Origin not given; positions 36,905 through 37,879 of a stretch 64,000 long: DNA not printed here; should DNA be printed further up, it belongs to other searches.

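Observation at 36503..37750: OlsB-like N-acyltransferase fused to a cyclic-nucleotide-binding domain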

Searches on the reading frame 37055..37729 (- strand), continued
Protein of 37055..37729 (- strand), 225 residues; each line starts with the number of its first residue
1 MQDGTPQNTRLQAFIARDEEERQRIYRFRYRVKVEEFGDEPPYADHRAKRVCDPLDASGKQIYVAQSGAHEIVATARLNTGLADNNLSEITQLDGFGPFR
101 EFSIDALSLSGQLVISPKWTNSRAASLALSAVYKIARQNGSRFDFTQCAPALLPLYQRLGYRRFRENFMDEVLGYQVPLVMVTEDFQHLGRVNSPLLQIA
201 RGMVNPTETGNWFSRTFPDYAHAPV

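Call 55: search_solved_structures(query=P0142, max_evalue=10, show_alignments=5)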
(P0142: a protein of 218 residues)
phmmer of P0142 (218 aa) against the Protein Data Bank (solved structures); distinct sequences matched with E-value up to 10: 4.
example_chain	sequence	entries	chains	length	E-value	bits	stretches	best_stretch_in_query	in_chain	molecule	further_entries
3efa_A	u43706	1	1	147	0.00055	22.9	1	101-163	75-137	Putative Acetyltransferase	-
2g3a_A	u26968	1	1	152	0.043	16.6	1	93-154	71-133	acetyltransferase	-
3fb3_A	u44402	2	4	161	0.27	14.1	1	102-157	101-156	N-acetyltransferase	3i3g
3p2f_A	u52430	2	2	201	0.69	12.7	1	18-152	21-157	AHL synthase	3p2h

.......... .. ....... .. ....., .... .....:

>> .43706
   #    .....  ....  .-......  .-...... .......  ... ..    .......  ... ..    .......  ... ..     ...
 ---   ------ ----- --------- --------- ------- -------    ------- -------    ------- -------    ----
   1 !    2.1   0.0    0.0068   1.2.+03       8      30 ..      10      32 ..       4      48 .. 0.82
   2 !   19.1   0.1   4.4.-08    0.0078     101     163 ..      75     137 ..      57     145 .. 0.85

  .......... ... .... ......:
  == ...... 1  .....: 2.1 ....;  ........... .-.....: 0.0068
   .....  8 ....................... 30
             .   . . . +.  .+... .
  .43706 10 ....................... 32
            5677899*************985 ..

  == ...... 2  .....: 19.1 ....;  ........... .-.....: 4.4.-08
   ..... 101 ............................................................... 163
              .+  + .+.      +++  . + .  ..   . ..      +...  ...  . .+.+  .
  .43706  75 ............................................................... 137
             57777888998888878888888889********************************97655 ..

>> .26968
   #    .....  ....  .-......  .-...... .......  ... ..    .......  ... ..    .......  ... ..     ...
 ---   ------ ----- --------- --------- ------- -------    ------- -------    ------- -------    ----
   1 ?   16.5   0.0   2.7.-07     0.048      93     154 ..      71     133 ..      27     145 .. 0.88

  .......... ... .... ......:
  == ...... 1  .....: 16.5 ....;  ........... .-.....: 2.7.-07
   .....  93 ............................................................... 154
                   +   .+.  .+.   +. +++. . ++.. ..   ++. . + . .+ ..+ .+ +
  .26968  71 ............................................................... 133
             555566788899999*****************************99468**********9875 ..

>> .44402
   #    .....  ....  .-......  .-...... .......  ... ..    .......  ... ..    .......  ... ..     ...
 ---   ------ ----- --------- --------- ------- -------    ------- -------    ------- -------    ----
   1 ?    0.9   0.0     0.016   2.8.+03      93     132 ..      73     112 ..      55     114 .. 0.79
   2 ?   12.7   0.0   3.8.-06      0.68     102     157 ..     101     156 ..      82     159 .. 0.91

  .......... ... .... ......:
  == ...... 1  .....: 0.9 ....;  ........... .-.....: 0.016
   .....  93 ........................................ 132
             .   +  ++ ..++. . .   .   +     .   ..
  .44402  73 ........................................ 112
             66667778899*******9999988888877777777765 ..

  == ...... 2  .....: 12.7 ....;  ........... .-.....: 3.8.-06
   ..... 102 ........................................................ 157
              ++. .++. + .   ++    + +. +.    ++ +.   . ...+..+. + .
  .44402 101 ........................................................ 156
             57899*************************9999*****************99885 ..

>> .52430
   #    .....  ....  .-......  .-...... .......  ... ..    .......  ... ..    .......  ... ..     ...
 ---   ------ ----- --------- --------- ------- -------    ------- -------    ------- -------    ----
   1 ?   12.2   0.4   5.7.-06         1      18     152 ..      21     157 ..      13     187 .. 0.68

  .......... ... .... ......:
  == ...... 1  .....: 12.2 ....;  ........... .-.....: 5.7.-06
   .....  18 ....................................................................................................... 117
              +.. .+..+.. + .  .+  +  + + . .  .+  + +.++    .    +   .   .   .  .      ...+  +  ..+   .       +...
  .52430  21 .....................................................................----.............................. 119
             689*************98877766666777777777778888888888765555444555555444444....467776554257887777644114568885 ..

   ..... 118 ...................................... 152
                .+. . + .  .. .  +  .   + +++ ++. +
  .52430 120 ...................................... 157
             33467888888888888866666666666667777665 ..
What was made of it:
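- On LuxI-type AHL synthase (PF00765): The Glu falls in an insert relative to the family (call 55).
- The family lacks the Glu of the LuxI W-E-L-S-R motif, which falls in an insert in the TofI alignment (call 55).
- Tried and rejected: A single-sequence PDB search with a strong FeeM-type relative did not retrieve FeeM itself (call 55).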

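Call 77: find_encoding_contigs(protein=P0130, flank=8000, max_places=2)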
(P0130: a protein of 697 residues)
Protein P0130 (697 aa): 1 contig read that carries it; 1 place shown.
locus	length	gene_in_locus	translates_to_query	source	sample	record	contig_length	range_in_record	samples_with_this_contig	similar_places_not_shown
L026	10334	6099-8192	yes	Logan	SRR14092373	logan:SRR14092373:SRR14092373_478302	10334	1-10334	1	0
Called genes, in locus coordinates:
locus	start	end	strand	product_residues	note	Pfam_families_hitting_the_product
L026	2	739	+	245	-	?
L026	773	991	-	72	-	-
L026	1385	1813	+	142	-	-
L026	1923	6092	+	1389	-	PF00211:Guanylate_cyc (weak), PF13191:AAA_16, PF13401:AAA_22 (faint)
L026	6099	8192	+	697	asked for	PF21926:FeeM (weak), PF00027:cNMP_binding, PF13489:Methyltransf_23, PF01209:Ubie_methyltran, PF13847:Methyltransf_31, PF08241:Methyltransf_11, PF08242:Methyltransf_12, PF13649:Methyltransf_25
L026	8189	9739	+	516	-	PF00027:cNMP_binding, PF12147:Methyltransf_20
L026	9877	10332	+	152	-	?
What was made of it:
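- cNMP link: in L026 a Guanylate_cyc-containing gene ends 7 nt before a family member and a second CNB-methyltransferase follows (call 77).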

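Call 78: find_encoding_contigs(protein=P0142, flank=5000, max_places=2)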
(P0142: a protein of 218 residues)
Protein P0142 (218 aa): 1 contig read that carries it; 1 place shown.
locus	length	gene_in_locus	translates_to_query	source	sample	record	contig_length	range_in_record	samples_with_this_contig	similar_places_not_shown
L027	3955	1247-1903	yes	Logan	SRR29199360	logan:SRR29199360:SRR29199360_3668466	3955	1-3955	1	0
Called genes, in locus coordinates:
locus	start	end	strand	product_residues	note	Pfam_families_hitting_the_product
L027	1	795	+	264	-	?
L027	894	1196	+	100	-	-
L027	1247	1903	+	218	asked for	PF00583:Acetyltransf_1 (weak), PF13444:Acetyltransf_5 (faint), PF21926:FeeM, PF13508:Acetyltransf_7 (weak)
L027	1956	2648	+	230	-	PF14518:Haem_oxygenas_2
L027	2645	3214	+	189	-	PF04191:PEMT, PF04140:ICMT (weak)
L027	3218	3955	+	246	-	?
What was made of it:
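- A stand-alone family member sits beside a PEMT/ICMT-type membrane methyltransferase (call 78).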

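Call 87: find_homologous_proteins(query=A2, max_evalue=1e-20)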
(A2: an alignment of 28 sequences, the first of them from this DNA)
Query A2 (28 sequences) (225 aa, profile of the alignment): 55 proteins with E <= 1e-20 among 3045 candidates.
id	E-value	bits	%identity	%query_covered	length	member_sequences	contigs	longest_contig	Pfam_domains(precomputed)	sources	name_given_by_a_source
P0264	1.4e-82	294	41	98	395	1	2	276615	PF13444.13,PF13508.14,PF21926.3,PF00027.36,PF00583.32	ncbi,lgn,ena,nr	ncbi:MAG: GNAT family N-acetyltransferase [Gammaproteobacteria bacterium]|nr:GNAT family N-acetyltra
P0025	3.1e-82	293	72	100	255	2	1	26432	-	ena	-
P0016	7.8e-82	292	71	97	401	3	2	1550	PF00027.36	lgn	-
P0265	1.1e-81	291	40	96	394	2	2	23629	PF13444.13,PF21926.3,PF00027.36,PF00583.32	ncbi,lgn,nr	ncbi:MAG: GNAT family N-acetyltransferase [Gammaproteobacteria bacterium]|nr:GNAT family N-acetyltra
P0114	3.7e-81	290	40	95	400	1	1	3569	PF13444.13,PF21926.3,PF00027.36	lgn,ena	-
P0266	4.4e-80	286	42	92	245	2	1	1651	PF13673.14,PF13444.13,PF13508.14,PF21926.3,PF00583.32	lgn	-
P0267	4.9e-77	276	43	96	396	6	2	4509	PF13508.14,PF00027.36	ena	-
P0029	2.3e-75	271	43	99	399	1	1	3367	PF00027.36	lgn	-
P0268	2.6e-75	271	42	96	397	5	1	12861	PF00027.36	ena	-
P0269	6.8e-75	269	46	100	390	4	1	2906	PF00027.36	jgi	-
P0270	1.0e-74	269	43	96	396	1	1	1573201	PF00027.36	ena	-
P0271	2.2e-74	268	42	96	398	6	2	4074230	PF00027.36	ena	-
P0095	5.0e-74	266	31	92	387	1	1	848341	PF13444.13,PF21926.3,PF00027.36,PF13527.14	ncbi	ncbi:cyclic nucleotide-binding domain-containing protein [Rhodovibrionaceae bacterium A322]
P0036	1.1e-73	265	45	92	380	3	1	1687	PF13444.13,PF21926.3,PF00027.36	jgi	jgi:hypothetical protein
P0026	2.1e-72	261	46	98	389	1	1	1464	PF00027.36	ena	-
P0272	1.9e-70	255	41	91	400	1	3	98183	PF21926.3,PF00027.36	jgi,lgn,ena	-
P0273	8.4e-70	253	36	97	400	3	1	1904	PF21926.3,PF00027.36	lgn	-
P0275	4.4e-69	250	39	88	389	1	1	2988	PF13444.13,PF21926.3,PF00027.36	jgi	jgi:predicted GNAT family N-acyltransferase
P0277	2.1e-66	242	36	99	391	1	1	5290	PF13444.13,PF00027.36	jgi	jgi:hypothetical protein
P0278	5.4e-66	240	31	91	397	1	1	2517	PF21926.3,PF00027.36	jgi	jgi:CRP-like cAMP-binding protein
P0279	6.4e-64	233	36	93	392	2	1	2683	PF21926.3,PF00027.36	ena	-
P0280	6.8e-64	233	35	93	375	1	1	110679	PF13673.14,PF13444.13,PF21926.3,PF00027.36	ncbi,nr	ncbi:MAG: GNAT family N-acetyltransferase [Negativicutes bacterium]|nr:GNAT family N-acetyltransfera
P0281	9.1e-64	233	37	89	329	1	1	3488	PF13444.13,PF21926.3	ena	-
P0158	2.1e-63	232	37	92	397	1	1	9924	PF13444.13,PF21926.3,PF00027.36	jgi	jgi:predicted GNAT family N-acyltransferase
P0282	7.5e-63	230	36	89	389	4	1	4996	PF13444.13,PF21926.3,PF00027.36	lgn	-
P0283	1.5e-62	229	35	93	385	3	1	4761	PF21926.3,PF00027.36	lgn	-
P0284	1.5e-62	229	37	92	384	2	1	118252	PF21926.3,PF00027.36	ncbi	ncbi:MAG: cyclic nucleotide-binding domain-containing protein [Telluria sp.]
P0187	1.1e-60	223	34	93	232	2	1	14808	PF13444.13,PF21926.3,PF00583.32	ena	-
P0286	3.3e-60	221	35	91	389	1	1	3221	PF13444.13,PF21926.3,PF00027.36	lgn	-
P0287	1.2e-59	219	33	92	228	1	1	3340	PF13444.13,PF21926.3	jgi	jgi:predicted GNAT family N-acyltransferase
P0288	3.3e-59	218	29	99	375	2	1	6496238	PF21926.3,PF00027.36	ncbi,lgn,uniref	ncbi:cyclic nucleotide-binding domain-containing protein [Sporomusa aerivorans]|uniref:cyclic nucleo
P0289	1.0e-56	210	34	92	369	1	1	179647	PF13444.13,PF21926.3,PF00027.36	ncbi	ncbi:MAG: cyclic nucleotide-binding domain-containing protein [Panacagrimonas sp.]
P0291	3.2e-56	208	37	94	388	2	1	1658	PF13444.13,PF21926.3,PF00027.36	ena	-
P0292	1.7e-52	196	33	86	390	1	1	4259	PF13444.13,PF21926.3,PF00027.36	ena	-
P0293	1.8e-51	193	34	92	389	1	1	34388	PF21926.3,PF00027.36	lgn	-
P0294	2.2e-50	189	34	100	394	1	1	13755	PF13444.13,PF21926.3,PF00027.36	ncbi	-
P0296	1.1e-47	180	32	85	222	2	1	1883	PF13444.13,PF21926.3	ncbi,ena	-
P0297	3.9e-47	179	29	82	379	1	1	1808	PF13444.13,PF21926.3,PF00027.36,PF00583.32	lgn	-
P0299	5.9e-45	171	29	83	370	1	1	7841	PF13444.13,PF21926.3,PF00027.36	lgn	-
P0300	9.1e-45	171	24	91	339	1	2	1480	PF21926.3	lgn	-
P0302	1.7e-44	170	31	87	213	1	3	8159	PF13444.13,PF21926.3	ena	-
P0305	6.5e-32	129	31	78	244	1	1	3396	PF13673.14,PF13444.13,PF21926.3,PF00583.32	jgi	jgi:predicted GNAT family N-acyltransferase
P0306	7.5e-30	122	33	82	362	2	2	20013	PF21926.3,PF00027.36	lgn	-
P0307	1.2e-29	121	29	88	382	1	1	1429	PF21926.3,PF00027.36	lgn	-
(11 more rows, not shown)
